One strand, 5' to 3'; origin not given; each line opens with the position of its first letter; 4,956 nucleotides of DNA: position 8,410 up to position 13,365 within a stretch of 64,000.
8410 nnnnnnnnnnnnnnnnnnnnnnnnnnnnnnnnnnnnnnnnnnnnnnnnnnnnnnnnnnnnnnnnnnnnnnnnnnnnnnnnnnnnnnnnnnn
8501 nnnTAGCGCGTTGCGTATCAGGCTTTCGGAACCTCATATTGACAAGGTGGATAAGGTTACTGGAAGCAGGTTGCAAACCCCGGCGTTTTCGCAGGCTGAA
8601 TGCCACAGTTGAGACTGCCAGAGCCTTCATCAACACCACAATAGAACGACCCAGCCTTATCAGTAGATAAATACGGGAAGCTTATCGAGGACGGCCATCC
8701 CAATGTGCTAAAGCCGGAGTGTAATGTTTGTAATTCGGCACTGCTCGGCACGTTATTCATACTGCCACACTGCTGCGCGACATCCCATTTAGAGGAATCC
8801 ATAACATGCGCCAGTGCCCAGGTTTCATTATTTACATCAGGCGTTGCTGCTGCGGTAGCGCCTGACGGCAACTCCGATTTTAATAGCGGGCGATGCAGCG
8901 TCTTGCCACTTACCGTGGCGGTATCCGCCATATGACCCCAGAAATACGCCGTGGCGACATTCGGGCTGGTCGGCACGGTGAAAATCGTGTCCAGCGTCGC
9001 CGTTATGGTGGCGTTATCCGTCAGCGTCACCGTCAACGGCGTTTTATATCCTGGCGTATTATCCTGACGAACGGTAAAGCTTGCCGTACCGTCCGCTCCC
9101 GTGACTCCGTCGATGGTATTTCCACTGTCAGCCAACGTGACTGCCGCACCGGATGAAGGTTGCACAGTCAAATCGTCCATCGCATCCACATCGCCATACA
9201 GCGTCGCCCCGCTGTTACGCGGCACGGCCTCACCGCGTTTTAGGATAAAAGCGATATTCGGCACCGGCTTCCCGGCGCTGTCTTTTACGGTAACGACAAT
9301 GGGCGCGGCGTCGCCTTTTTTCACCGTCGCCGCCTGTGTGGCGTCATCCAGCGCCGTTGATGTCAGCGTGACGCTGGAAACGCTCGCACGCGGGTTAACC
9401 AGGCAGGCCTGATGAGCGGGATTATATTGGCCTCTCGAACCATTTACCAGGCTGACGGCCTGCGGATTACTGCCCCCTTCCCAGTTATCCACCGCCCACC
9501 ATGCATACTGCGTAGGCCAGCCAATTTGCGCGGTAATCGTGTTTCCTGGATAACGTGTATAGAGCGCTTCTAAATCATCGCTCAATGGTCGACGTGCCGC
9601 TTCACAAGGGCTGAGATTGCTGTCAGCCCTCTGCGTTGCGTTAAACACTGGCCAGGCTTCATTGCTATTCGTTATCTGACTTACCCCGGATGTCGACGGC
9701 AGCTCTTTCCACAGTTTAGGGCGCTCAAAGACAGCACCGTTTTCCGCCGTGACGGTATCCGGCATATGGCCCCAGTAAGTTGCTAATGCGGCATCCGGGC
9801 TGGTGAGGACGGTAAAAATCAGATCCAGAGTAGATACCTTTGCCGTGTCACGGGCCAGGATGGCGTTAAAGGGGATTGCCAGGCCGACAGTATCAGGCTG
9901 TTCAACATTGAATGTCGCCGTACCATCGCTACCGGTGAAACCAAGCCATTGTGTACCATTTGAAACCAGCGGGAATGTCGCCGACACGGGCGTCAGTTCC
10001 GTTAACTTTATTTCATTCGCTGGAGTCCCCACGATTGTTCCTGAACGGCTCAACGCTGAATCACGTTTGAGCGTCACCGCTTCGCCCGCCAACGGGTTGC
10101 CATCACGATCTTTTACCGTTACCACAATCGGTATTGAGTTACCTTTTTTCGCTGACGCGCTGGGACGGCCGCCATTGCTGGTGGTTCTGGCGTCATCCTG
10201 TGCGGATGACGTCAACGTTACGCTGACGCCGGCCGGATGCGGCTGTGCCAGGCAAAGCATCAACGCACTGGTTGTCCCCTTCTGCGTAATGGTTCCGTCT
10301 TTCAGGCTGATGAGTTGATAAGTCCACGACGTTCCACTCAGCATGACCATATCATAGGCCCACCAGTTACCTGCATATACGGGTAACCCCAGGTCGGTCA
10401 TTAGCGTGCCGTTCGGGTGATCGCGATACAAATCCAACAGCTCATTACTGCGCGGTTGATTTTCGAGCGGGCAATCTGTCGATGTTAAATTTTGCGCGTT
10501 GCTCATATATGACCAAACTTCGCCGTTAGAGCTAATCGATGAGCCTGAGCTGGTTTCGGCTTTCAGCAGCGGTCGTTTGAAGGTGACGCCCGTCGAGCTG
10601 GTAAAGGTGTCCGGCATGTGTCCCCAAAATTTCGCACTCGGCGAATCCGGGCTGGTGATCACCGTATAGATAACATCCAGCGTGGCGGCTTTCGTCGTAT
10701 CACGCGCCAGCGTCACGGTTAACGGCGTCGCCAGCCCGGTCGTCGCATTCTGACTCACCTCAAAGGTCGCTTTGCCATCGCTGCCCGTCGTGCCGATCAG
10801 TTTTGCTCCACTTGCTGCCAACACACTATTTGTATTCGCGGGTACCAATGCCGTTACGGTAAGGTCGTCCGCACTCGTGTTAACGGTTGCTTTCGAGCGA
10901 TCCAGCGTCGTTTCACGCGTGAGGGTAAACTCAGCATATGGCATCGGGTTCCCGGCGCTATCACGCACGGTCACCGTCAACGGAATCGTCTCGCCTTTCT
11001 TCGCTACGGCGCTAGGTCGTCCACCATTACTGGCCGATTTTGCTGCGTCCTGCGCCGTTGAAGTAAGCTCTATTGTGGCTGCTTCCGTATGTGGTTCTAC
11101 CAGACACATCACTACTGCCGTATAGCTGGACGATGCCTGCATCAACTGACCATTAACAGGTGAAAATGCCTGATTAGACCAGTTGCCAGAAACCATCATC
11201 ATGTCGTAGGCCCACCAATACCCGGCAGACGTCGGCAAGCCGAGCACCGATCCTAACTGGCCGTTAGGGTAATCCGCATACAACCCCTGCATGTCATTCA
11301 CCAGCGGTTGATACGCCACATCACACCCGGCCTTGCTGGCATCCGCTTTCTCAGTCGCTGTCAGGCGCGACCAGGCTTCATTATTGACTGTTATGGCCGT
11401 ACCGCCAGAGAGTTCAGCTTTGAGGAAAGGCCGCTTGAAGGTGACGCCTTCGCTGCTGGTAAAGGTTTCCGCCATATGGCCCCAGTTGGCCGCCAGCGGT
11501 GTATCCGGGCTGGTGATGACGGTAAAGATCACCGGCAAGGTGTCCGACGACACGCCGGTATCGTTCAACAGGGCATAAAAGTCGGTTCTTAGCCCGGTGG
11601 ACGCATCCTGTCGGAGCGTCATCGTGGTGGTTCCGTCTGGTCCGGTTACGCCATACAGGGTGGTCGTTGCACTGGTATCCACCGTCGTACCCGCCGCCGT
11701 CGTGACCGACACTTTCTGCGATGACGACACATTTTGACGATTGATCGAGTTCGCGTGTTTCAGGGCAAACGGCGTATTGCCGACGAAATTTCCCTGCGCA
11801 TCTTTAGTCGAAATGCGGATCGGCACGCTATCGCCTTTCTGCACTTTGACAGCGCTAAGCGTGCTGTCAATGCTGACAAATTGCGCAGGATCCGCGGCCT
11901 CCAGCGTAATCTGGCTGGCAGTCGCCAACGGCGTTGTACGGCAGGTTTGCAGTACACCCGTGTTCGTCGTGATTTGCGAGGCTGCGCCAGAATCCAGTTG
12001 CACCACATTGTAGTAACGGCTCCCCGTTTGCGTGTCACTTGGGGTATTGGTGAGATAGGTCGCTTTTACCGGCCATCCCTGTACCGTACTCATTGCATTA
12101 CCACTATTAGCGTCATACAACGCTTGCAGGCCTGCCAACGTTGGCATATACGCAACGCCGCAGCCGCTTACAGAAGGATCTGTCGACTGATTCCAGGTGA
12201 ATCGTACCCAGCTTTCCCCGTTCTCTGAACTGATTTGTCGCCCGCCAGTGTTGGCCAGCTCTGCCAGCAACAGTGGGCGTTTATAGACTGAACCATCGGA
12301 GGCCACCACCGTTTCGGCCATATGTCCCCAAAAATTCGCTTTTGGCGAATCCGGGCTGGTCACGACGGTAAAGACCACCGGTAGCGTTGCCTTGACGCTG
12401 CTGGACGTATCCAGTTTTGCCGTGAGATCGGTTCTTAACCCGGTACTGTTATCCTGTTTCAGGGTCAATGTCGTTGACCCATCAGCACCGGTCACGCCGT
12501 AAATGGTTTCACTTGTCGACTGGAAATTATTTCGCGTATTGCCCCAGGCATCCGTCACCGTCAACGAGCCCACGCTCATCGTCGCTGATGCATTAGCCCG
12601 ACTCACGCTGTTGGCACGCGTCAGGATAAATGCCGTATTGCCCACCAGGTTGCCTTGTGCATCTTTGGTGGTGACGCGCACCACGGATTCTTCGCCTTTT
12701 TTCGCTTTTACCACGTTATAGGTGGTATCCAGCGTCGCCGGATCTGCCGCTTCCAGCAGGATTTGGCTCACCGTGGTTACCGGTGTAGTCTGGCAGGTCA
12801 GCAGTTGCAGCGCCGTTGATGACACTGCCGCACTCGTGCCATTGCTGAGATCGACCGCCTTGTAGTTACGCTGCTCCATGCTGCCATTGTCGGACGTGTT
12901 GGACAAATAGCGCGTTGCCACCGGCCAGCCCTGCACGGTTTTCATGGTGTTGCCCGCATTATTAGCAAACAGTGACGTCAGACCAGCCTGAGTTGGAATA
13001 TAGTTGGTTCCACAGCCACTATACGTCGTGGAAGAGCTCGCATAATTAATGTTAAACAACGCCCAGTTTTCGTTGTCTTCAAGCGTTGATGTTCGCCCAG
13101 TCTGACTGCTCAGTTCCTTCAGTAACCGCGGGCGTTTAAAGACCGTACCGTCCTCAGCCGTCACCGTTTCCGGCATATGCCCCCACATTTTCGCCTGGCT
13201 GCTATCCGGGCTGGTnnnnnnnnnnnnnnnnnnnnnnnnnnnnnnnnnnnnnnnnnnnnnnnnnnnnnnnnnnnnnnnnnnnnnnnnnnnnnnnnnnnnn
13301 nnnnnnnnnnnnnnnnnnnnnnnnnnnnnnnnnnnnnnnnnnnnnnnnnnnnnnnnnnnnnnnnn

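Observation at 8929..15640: Nine in-frame tandem ~0.8-kb modules in a 2691-aa ORF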

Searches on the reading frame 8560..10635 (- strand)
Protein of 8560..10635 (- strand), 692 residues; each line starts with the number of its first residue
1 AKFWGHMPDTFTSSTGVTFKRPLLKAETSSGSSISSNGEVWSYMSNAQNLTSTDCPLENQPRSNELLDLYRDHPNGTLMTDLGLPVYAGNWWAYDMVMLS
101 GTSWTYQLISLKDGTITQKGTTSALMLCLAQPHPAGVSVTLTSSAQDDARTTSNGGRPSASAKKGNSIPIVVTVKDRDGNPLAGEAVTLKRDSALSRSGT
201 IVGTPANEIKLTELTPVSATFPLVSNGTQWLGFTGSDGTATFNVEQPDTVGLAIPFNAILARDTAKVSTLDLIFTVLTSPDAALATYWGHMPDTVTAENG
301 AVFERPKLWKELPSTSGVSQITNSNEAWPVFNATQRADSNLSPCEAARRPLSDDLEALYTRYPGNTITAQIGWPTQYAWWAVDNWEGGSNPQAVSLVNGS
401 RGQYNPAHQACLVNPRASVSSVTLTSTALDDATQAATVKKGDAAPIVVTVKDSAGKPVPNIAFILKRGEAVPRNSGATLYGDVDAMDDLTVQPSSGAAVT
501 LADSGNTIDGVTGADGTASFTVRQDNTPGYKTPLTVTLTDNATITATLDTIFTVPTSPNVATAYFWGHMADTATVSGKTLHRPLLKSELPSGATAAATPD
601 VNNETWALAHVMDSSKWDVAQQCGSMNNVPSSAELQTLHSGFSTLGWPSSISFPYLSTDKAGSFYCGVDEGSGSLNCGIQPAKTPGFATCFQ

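Call 33: profile_search(protein=window:8560-10635:-)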
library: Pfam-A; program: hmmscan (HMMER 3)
A. the first sequence (692 residues): domains with independent E <= 10: 15; with E <= 0.001: 5
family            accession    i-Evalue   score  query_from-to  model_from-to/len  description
InvE_AD           PF05689.17    2.3e-32   112.6     280-407         1-128/136  Adhesion domain
InvE_AD           PF05689.17    5.5e-28    98.5       1-128         6-135/136  Adhesion domain
BIg21             PF05688.17    1.7e-22    80.4     441-554         1-108/109  Bacterial Immunoglobulin-like 21
InvE_AD           PF05689.17    4.7e-22    79.3     558-690         1-135/136  Adhesion domain
BIg21             PF05688.17    1.2e-19    71.3     165-277         1-109/109  Bacterial Immunoglobulin-like 21
Big_1             PF02369.22     0.0028    18.2     160-194        11-45/93  Bacterial Ig-like domain (group 1)
DUF5801           PF19116.6         0.6    10.8     493-529        51-87/137  Domain of unknown function (DUF5801)
Big_6             PF17936.7        0.78    10.5     494-546        22-74/83  Bacterial Ig domain
Big_1             PF02369.22       0.93    10.1     434-462         9-37/93  Bacterial Ig-like domain (group 1)
CarboxypepD_reg   PF13620.12        2.7     8.8     170-194         2-26/82  Carboxypeptidase regulatory-like domain
Big_1             PF02369.22          3     8.4     491-547        30-89/93  Bacterial Ig-like domain (group 1)
Pilin             PF00114.24        4.1     8.8     149-194        41-85/108  Pilin (bacterial filament)
Ig_DR_A0283-like  PF24025.1         4.3     8.1     164-226         5-34/102  DR_A0283-like, Ig-like domain
MG4               PF17789.7         5.8     7.6     170-192        18-40/95  Macroglobulin domain MG4
MG4               PF17789.7          10     6.9     447-537        19-72/95  Macroglobulin domain MG4

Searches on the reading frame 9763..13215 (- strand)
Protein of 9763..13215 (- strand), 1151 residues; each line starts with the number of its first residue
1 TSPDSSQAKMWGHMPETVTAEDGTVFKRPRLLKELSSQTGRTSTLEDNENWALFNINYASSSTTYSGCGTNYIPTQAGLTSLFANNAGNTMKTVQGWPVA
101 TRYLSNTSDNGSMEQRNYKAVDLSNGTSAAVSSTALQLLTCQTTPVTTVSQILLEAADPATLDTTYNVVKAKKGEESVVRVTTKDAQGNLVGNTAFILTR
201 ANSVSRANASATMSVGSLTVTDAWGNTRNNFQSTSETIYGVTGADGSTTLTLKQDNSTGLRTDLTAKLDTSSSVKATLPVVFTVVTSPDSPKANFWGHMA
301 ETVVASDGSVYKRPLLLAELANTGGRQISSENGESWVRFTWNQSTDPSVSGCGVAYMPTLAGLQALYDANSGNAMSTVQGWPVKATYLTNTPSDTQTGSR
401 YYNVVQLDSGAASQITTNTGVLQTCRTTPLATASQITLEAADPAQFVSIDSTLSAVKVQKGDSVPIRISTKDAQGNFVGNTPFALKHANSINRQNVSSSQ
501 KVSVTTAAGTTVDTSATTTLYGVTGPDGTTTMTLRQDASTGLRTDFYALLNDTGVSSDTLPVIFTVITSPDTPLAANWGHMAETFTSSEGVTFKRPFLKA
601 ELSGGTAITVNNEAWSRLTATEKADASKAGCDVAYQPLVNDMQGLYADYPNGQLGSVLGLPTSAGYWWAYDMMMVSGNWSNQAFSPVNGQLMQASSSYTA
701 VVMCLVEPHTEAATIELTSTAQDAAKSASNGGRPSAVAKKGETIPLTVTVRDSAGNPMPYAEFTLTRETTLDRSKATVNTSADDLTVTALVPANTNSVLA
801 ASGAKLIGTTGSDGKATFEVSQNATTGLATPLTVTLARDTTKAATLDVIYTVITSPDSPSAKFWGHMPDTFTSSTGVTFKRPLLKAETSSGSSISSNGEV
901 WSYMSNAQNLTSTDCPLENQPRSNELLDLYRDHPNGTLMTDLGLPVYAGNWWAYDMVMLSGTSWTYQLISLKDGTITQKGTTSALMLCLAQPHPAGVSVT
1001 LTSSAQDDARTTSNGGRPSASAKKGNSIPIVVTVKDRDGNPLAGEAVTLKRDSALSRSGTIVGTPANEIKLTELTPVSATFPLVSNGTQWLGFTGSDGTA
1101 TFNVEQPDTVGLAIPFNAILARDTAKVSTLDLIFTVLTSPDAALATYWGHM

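Call 32: profile_search(protein=window:9763-13215:-)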
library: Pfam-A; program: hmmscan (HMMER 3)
A. the first sequence (1151 residues): domains with independent E <= 10: 12; with E <= 0.001: 8
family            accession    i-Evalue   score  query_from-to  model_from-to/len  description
InvE_AD           PF05689.17      3e-37   128.5       3-141         1-135/136  Adhesion domain
InvE_AD           PF05689.17    3.9e-36   124.9     288-425         1-135/136  Adhesion domain
InvE_AD           PF05689.17    1.2e-30   107.1     856-988         1-135/136  Adhesion domain
InvE_AD           PF05689.17    3.2e-27    96.0     570-705         1-136/136  Adhesion domain
BIg21             PF05688.17    8.1e-24    84.7     741-853         1-109/109  Bacterial Immunoglobulin-like 21
BIg21             PF05688.17    4.9e-20    72.6     461-567         1-109/109  Bacterial Immunoglobulin-like 21
BIg21             PF05688.17    2.5e-19    70.3    1025-1137        1-109/109  Bacterial Immunoglobulin-like 21
BIg21             PF05688.17    6.7e-19    68.9     174-285         1-109/109  Bacterial Immunoglobulin-like 21
Big_1             PF02369.22     0.0049    17.4    1020-1053       11-44/93  Bacterial Ig-like domain (group 1)
Big_1             PF02369.22     0.0098    16.4     735-781        10-57/93  Bacterial Ig-like domain (group 1)
Big_1             PF02369.22       0.36    11.4     161-242         3-77/93  Bacterial Ig-like domain (group 1)
DAP10             PF07213.16       0.48    10.9     342-366        18-42/79  DAP10 membrane protein

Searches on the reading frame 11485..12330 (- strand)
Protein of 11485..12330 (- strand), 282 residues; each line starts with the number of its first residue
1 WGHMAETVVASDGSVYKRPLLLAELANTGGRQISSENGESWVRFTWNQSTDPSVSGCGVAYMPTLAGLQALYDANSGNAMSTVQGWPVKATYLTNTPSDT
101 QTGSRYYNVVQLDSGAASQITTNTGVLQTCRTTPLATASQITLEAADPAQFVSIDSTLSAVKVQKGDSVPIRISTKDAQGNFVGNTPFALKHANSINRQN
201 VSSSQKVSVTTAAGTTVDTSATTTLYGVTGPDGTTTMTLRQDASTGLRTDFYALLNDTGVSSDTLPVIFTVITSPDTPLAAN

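Call 18: search_solved_structures(query=window:11485-12330:-, max_evalue=1)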
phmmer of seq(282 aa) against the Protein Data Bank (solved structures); distinct sequences matched with E-value up to 1: 4.
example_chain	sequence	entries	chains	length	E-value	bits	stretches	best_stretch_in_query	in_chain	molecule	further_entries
3s3y_A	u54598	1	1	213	0.025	17.4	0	88-155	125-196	TANDEM CYANOVIRIN-N DIMER CVN2L0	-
6x7h_A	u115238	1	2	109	0.92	12.2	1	82-155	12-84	Cyanovirin-N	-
6ycx_F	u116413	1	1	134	0.94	12.2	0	189-241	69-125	Uncharacterized protein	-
3s5q_A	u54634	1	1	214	0.95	12.2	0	67-147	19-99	Putative glycosylhydrolase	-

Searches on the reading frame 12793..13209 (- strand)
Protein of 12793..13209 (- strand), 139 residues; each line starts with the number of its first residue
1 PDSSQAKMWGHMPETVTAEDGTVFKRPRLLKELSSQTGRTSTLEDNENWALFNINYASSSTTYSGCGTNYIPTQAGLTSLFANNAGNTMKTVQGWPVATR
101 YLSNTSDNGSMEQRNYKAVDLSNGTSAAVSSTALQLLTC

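Call 35: search_solved_structures(query=A1, max_evalue=10, show_alignments=2)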
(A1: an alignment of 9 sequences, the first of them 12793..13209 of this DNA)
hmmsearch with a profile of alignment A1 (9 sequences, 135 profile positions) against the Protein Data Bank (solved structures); distinct sequences matched with E-value up to 10: 6.
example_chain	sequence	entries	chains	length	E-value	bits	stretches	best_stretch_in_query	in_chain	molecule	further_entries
5n40_A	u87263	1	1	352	2.6e-29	105.1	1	1-123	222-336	Putative invasin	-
9hcg_S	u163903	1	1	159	0.91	12.7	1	21-55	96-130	Large ribosomal subunit protein bL21m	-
9e9c_S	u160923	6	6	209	1.3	12.2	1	21-55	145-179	Large ribosomal subunit protein bL21m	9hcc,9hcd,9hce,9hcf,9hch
4ce4_V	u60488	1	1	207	1.4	12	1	21-59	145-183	MRPL21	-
4v19_V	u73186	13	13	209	1.5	12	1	21-59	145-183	MITORIBOSOMAL PROTEIN BL21M, MRPL21 | Mitochondrial ribosomal protein L21 | 39S ribosomal protein L21, mitochondrial isoform d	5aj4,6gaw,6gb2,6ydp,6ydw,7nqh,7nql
7a26_AAA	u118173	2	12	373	4.8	10.3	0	9-62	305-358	SmhA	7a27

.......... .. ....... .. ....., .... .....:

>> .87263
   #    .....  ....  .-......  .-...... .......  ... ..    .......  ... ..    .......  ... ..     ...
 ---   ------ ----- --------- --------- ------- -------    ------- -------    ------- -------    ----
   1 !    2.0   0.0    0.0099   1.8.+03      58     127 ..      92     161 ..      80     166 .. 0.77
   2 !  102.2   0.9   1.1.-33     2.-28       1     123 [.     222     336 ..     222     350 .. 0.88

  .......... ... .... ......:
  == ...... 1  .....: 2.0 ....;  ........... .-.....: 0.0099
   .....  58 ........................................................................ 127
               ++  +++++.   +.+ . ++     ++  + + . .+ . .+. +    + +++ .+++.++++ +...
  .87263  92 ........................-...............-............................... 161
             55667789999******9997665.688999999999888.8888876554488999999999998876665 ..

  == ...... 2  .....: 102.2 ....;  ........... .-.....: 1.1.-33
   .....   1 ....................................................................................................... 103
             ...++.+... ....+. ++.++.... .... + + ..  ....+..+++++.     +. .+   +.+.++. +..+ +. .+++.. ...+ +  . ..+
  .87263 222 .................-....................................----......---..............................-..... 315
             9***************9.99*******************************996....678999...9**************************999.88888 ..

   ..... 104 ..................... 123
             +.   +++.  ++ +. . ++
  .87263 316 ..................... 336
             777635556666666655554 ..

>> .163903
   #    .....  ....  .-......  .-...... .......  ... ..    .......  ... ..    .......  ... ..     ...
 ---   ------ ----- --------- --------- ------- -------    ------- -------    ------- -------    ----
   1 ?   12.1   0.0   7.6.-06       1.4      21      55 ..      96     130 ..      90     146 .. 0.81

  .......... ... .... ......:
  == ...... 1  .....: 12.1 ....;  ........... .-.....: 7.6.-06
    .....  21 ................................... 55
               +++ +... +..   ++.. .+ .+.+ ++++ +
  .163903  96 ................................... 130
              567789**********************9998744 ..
